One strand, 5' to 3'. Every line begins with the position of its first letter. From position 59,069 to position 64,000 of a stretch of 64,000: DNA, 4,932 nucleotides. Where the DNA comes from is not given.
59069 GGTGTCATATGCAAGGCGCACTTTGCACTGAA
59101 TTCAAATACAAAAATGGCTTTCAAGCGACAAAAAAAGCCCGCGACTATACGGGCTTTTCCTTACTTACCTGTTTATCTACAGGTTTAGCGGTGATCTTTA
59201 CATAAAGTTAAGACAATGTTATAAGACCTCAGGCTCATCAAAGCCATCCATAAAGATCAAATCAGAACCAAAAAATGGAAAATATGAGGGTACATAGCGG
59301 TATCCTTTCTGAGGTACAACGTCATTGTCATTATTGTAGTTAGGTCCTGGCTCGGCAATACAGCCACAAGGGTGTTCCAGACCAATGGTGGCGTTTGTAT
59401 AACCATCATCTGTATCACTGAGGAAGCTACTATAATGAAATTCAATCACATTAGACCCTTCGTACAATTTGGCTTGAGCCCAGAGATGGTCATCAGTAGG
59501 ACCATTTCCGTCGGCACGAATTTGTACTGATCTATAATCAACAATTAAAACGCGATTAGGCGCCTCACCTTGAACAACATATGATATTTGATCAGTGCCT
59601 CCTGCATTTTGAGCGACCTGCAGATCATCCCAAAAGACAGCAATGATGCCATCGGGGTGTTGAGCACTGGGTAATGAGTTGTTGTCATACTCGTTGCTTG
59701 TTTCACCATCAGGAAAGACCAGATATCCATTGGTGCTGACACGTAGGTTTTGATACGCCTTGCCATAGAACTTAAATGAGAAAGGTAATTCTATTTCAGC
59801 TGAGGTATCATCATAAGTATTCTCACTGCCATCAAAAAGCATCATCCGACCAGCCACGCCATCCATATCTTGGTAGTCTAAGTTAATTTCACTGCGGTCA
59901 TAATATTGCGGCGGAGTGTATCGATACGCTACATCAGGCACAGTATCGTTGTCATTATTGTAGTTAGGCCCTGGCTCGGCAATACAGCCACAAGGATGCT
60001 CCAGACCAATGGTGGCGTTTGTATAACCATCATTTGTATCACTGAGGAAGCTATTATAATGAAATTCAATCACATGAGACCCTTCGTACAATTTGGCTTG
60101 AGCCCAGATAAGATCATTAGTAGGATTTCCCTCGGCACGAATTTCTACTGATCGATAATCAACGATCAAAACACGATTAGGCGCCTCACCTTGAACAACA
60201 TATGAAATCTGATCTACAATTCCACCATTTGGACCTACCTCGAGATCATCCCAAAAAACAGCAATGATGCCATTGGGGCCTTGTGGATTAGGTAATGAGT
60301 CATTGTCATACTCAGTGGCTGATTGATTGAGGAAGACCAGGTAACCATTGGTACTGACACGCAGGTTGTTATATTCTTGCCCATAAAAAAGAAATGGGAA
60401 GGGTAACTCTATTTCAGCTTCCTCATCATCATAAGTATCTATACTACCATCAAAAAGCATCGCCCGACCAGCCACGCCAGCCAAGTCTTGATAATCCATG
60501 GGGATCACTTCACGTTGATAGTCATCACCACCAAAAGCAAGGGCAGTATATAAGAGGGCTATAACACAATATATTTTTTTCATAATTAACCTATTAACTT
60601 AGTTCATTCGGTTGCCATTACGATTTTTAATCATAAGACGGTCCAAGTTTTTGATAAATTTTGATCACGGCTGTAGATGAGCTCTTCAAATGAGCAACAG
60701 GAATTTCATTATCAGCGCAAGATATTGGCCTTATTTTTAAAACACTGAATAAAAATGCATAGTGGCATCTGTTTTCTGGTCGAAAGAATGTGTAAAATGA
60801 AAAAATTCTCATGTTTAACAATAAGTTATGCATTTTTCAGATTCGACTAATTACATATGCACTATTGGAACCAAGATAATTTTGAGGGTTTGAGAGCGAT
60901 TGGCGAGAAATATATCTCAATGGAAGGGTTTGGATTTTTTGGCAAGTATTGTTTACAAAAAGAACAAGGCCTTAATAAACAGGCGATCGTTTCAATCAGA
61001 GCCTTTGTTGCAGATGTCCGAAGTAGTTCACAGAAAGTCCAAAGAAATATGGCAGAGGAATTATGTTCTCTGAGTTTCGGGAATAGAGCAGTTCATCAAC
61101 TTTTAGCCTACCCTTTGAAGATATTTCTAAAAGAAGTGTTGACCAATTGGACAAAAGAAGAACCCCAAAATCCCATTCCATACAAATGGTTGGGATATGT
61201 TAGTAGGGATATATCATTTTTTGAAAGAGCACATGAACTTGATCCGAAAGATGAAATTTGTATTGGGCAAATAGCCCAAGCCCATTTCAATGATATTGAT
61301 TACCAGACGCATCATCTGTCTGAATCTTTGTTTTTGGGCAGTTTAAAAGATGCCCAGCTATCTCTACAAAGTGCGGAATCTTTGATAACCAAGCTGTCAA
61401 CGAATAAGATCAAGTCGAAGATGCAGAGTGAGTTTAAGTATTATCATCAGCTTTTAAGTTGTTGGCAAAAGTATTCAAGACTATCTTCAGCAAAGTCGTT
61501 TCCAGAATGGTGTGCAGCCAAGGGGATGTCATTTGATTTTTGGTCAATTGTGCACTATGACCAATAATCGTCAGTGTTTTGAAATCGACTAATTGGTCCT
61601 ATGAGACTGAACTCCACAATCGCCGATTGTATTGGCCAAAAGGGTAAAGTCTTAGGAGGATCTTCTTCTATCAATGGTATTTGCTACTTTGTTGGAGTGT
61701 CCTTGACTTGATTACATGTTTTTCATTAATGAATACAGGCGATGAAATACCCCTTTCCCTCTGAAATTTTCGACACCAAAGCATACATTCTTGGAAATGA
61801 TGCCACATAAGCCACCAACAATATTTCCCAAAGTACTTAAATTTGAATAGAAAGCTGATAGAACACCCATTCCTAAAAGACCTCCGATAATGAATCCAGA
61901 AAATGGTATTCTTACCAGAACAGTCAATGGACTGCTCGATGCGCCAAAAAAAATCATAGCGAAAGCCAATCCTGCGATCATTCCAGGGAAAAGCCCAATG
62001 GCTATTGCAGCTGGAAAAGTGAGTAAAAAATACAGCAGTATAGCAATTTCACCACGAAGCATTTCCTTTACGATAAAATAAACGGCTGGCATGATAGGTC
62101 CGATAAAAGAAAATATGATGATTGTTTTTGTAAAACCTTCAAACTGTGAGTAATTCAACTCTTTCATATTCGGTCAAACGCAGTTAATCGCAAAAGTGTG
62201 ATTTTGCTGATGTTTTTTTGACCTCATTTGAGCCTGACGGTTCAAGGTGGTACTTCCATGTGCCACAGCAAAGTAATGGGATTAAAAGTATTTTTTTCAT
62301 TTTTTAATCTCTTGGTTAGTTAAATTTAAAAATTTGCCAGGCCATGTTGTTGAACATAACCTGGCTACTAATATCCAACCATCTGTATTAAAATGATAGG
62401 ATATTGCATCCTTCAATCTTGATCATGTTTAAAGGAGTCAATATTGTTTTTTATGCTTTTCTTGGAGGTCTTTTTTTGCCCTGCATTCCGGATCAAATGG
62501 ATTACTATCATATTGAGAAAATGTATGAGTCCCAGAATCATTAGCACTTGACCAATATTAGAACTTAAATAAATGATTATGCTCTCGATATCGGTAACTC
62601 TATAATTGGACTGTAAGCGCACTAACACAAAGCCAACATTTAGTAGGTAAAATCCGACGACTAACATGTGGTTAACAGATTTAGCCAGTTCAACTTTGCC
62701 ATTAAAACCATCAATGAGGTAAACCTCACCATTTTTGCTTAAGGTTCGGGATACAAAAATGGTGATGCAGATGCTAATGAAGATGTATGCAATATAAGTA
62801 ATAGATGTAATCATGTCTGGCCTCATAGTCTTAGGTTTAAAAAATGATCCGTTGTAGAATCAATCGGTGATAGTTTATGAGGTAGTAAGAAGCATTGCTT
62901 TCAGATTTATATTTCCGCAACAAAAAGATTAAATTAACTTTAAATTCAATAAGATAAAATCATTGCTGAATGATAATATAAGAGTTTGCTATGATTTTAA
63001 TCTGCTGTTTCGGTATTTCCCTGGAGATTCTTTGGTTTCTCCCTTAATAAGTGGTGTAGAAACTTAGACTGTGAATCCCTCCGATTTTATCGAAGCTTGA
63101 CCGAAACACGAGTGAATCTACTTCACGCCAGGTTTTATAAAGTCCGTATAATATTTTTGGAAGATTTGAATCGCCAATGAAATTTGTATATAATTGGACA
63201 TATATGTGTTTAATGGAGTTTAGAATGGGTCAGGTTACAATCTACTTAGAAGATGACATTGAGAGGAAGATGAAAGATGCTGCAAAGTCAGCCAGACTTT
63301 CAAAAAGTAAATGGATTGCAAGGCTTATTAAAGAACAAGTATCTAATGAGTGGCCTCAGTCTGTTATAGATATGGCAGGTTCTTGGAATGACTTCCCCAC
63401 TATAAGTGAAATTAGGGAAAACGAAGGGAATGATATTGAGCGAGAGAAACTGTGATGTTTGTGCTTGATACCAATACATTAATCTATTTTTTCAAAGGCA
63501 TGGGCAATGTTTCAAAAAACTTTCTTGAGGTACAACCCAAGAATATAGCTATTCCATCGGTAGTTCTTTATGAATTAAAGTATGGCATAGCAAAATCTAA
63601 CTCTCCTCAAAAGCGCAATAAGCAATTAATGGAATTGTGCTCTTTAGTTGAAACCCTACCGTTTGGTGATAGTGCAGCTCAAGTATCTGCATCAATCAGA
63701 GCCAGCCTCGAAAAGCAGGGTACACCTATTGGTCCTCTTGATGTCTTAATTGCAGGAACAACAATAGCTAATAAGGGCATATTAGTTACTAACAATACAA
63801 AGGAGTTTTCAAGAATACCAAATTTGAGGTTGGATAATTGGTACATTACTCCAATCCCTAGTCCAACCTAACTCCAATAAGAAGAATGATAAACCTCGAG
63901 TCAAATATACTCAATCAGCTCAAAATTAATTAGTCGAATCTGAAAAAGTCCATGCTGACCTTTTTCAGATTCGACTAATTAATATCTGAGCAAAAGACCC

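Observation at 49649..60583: Shared C-terminal D-[LI]-I-F-x-[DN]-G-[FL]-[DEN] tail: candidate undescribed protein-sorting/anchoring system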

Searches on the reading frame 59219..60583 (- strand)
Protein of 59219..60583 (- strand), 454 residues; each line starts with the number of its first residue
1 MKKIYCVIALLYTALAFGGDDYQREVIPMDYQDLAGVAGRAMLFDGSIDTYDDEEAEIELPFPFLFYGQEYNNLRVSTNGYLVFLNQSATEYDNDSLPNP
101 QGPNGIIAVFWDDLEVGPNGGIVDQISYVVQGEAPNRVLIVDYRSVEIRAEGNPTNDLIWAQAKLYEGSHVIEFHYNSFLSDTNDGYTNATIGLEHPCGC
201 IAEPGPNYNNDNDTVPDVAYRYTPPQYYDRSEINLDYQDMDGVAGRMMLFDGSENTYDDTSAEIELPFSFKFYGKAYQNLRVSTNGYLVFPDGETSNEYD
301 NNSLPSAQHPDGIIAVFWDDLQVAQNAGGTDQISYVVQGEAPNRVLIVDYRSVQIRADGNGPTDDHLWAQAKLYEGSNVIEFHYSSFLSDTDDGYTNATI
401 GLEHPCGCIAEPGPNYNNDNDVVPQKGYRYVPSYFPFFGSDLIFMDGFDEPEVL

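Call 3: search_protein_families(library=ncbifam, proteins=[window:59219-60583:-], max_evalue=1)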
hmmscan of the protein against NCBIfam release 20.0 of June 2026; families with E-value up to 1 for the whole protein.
window:59219-60583:- (454 aa): 0 families

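Call 4: search_protein_families(library=pfam, proteins=[window:59219-60583:-], max_evalue=1)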
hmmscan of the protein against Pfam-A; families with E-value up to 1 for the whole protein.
window:59219-60583:- (454 aa): 2 families
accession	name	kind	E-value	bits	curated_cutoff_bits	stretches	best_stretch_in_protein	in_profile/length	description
PF06119.19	NIDO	-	1.6e-07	32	25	2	279-328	2-46/186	Nidogen-like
PF07829.16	Toxin_14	-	0.35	11.3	25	0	196-201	12-17/26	Alpha-A conotoxin PIVA-like protein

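Call 6: find_homologous_proteins(query=window:59219-60583:-, max_evalue=0.001)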
Query window:59219-60583:- (454 aa): 95 proteins with E <= 0.001 among 8000 candidates.
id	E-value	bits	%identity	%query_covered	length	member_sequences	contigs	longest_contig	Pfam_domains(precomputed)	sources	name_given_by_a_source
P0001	0.0e+0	1058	100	100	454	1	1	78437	PF06119.20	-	-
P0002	5.1e-186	637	65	99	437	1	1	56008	PF06119.20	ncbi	-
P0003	1.8e-167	576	63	99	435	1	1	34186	PF06119.20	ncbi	-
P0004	2.8e-164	565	61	99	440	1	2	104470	PF06119.20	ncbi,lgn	-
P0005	1.1e-161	557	59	99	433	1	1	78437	PF06119.20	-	-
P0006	9.8e-156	537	58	99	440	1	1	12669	PF06119.20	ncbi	-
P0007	7.7e-151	521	58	99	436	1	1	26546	PF06119.20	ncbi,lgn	-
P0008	3.3e-146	506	55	99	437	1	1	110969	PF06119.20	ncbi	-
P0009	9.6e-64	234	33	94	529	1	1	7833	-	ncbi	ncbi:MAG: hypothetical protein ACYTFG_06395, partial [Planctomycetota bacterium]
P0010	8.0e-51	191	34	84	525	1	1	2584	-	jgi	jgi:hypothetical protein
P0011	4.7e-46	176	34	83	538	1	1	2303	-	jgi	-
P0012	4.3e-39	153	38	33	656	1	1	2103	PF05345.19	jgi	jgi:hypothetical protein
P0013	2.3e-30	124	41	38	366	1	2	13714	PF07705.18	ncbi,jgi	ncbi:MAG: CARDB domain-containing protein [Planctomycetota bacterium]|jgi:hypothetical protein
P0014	2.3e-28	117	27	90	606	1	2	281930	-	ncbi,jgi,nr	ncbi:MAG TPA: hypothetical protein VFI25_03585 [Planctomycetota bacterium]|jgi:hypothetical protein|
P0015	3.8e-24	103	40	38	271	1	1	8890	-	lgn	-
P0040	1.1e-12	66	32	33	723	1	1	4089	PF11551.15,PF18962.8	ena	-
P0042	5.7e-12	63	37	32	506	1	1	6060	PF18962.8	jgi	jgi:hypothetical protein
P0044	1.4e-11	62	36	33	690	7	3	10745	PF11551.15,PF18962.8,PF07705.18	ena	-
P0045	1.6e-11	62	36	34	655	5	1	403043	PF11551.15,PF18962.8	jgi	jgi:hypothetical protein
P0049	4.5e-11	60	39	30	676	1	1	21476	PF18962.8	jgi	jgi:hypothetical protein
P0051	1.6e-10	58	41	21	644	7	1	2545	PF07610.18,PF18962.8,PF13860.13,PF06119.20,PF22544.3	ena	-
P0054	4.2e-9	54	33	44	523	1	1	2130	PF18962.8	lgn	-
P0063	8.0e-8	50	27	68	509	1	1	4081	PF26689.1,PF18962.8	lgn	-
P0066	4.0e-7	47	31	38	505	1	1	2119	PF26689.1,PF18962.8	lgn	-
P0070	8.3e-7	46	30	43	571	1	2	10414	PF00404.25,PF18962.8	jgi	jgi:hypothetical protein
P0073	1.9e-6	45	36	31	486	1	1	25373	PF18962.8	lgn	-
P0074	2.4e-6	45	29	50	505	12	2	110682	PF26689.1,PF18962.8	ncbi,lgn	ncbi:MAG: T9SS type A sorting domain-containing protein [Flavobacterium sp.]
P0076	2.9e-6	44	29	32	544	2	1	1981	PF18962.8,PF00041.28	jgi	jgi:hypothetical protein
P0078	3.6e-6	44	32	31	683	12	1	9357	PF18962.8,PF19081.7,PF00041.28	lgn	-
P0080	5.9e-6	43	29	51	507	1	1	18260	PF26689.1,PF18962.8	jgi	jgi:hypothetical protein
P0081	1.1e-5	43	35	31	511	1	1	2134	PF26689.1,PF18962.8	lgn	-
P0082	1.2e-5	42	32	40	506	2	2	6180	PF26689.1,PF18962.8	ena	-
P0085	2.9e-5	41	31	41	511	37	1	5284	PF26689.1,PF18962.8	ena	-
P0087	7.5e-5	40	27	44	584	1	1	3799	PF18962.8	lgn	-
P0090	3.2e-4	38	30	41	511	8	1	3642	PF26689.1,PF18962.8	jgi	jgi:hypothetical protein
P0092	5.4e-4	37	29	40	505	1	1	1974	PF26689.1,PF18962.8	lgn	-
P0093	6.7e-4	37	27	49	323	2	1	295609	PF18962.8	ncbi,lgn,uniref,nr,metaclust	ncbi:T9SS type A sorting domain-containing protein [Aequorivita capsosiphonis]|uniref:T9SS type A so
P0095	8.1e-4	36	29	50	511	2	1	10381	PF26689.1,PF18962.8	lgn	-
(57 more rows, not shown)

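Call 25: predict_structure(alignment_id=A1)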
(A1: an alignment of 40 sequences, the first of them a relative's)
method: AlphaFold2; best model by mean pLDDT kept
length: 433 residues; sequences in the alignment: 40
mean_pLDDT: 88.4   pTM: 0.81
mean pLDDT of the five models: 88.4, 88.2, 87.9, 87.4, 87.0
residues with pLDDT >= 90: 270; 70-90: 124; 50-70: 26; < 50: 13
segments of 3 or more residues with pLDDT < 50: 14-18, 426-433
pLDDT, mean of each block of 10 residues (from residue 1): 64 49 91 96 98 97 92 96 86 89 91 95 95 96 94 92 95 80 87 85 82 92 92 96 97 96 92 96 86 90 91 93 93 97 95 89 96 91 78 88 73 89 56 34
secondary structure, 60 per line:
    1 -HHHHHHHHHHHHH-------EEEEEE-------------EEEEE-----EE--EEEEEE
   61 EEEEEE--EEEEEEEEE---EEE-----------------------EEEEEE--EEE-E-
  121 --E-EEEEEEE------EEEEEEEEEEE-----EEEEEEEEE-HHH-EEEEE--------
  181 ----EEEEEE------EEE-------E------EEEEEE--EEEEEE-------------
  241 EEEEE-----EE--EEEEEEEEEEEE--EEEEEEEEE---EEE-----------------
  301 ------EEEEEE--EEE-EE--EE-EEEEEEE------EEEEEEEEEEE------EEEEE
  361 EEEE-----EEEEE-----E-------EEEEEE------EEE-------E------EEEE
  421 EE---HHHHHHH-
elements in order: H2-14 E22-27 E41-45 E55-66 E69-77 E81-83 E107-112 E115-117 E125-131 E138-148 E154-162 E168-172 E185-190 E197-199 E214-219 E222-227 E241-245 E255-266 E269-277 E281-283 E307-312 E315-317 E326-332 E339-349 E356-364 E370-374 E388-393 E400-402 E417-422 H426-432

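Call 80: find_encoding_contigs(protein=P0002, flank=10000, max_places=3)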
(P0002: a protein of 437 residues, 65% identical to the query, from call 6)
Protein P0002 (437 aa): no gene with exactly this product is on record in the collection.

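Call 82: find_encoding_contigs(protein=P0004, flank=10000, max_places=2)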
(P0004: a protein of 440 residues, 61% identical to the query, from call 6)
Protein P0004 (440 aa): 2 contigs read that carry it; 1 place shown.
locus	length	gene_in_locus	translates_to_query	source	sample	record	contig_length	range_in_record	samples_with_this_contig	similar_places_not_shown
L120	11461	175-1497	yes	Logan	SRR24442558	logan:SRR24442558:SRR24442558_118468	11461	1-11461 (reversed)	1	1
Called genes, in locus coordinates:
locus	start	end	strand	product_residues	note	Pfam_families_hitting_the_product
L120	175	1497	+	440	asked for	PF06119:NIDO (faint)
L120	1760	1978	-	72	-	PF01176:eIF-1a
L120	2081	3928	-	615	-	-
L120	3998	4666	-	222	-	PF03167:UDG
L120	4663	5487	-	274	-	PF00072:Response_reg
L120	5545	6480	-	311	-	PF18075:FtsX_ECD (weak), PF02687:FtsX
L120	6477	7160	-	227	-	PF00005:ABC_tran, PF13304:AAA_21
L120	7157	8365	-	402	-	PF28597:T2SSF_N, PF00482:T2SSF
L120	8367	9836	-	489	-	PF22341:GSPE_N1E, PF00437:T2SSE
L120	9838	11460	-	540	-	?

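Call 85: fold_search(model_id=the predicted structure, library=pdb)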
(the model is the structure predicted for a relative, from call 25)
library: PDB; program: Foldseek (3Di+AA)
matches with E <= 10: 200; with E <= 0.001: 0
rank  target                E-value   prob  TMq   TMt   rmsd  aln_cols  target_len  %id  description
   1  8hlc_A                4.7e-02  0.04  0.10  0.06  27.3       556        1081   11  S protein of SARS-CoV-2 in complex with 3711 (released 2024-06-05)
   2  8v0n_A                8.9e-02  0.03  0.10  0.06  28.0       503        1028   11  SARS-CoV-2 Omicron-XBB.1.16 3-RBD-down Spike Protein Trimer 3 (S-RRAR-Omicron-XBB.1.16) (released 2024-06-12)
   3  7ua4_A                2.4e-01  0.02  0.08  0.02  20.6       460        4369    7  Structure of PKA phosphorylated human RyR2-R2474S in the open state in the presence of Calmodulin (released 2022-08-03)
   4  7ua3_A                5.2e-01  0.01  0.09  0.02  20.0       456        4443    7  Structure of PKA phosphorylated human RyR2-R2474S in the closed state in the presence of Calmodulin (released 2022-08-03)
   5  4o3w_A                5.8e-01  0.03  0.12  0.11  22.3       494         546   10  Crystal structure of the vaccine antigen Transferrin Binding Protein B (TbpB) mutant Tyr-63-Ala from Actinobacillus su (released 2015-01-14)
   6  1ui8_A                5.8e-01  0.01  0.06  0.05  26.3       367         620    7  Site-directed mutagenesis of His592 involved in binding of copper ion in Arthrobacter globiformis amine oxidase (released 2004-04-20)
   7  7xzi_9                6.1e-01  0.02  0.08  0.08  24.1       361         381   10  Cryo-EM structure of TOC-TIC supercomplex from Chlamydomonas reinhardtii (released 2023-01-11)
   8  7re4_E                6.4e-01  0.08  0.12  0.18  19.1       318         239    8  Apo Hemophilin from A. baumannii (released 2021-11-17)
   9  3kii_A                8.2e-01  0.01  0.06  0.04  26.1       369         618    7  AGAO 5-phenoxy-2,3-pentadienylamine complex (released 2010-10-27)
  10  7zx4_A                8.6e-01  0.03  0.10  0.11  19.6       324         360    7  Clathrin N-terminal domain in complex with a HURP phospho-peptide (released 2023-03-29)
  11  5d9g_A                9.9e-01  0.06  0.11  0.18  22.5       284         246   10  Crystal structure of TIPRL, TOR signaling pathway regulator-like, in complex with peptide (released 2016-08-10)
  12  3nvx_B                1.0e+00  0.02  0.10  0.10  21.5       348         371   12  Molecular mechanism of guidance cue recognition (released 2010-09-15)
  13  7jvh_C                1.1e+00  0.02  0.12  0.11  21.7       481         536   10  Crystal structure of a GH43_12 retrieved from capybara gut metagenome (released 2021-09-08)
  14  8j6g                  1.1e+00  0.01  0.06  0.05  26.4       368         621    7  Neutron structure of copper amine oxidase from Arthrobacter globiformis anaerobically reduced by phenylethylamine at pD  (released 2023-09-20)
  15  3ecq_A                1.2e+00  0.02  0.10  0.04  21.6       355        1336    6  Endo-alpha-N-acetylgalactosaminidase from Streptococcus pneumoniae: SeMet structure (released 2008-09-09)
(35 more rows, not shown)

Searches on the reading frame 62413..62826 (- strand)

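Call 69: search_protein_families(library=pfam, proteins=[window:62413-62826:-], max_evalue=0.1)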
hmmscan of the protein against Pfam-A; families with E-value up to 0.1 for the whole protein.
window:62413-62826:- (137 aa): 1 family
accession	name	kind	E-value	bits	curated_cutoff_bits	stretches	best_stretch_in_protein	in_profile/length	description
PF20581.3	DUF6785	-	0.098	11.6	25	0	54-128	40-114/498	Family of unknown function (DUF6785)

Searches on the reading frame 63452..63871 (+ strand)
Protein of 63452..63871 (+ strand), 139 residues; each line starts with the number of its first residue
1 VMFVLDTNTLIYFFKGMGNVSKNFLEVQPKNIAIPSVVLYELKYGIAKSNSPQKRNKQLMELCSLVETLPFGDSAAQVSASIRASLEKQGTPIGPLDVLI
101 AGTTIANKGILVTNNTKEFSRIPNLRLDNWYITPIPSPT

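Call 69: search_protein_families(library=pfam, proteins=[window:63452-63871:+], max_evalue=0.1)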
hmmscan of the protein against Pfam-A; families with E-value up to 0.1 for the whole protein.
window:63452-63871:+ (139 aa): 3 families
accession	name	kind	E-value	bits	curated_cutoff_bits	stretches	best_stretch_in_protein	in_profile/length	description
PF01850.27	PIN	-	2.2e-13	51.3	23.6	1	4-123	2-118/120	PIN domain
PF13638.12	PIN_4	-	0.00085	20.1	21.9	1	3-58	1-47/132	PIN domain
PF16289.11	PIN_12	-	0.042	14.7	32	1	4-53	2-56/172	PIN domain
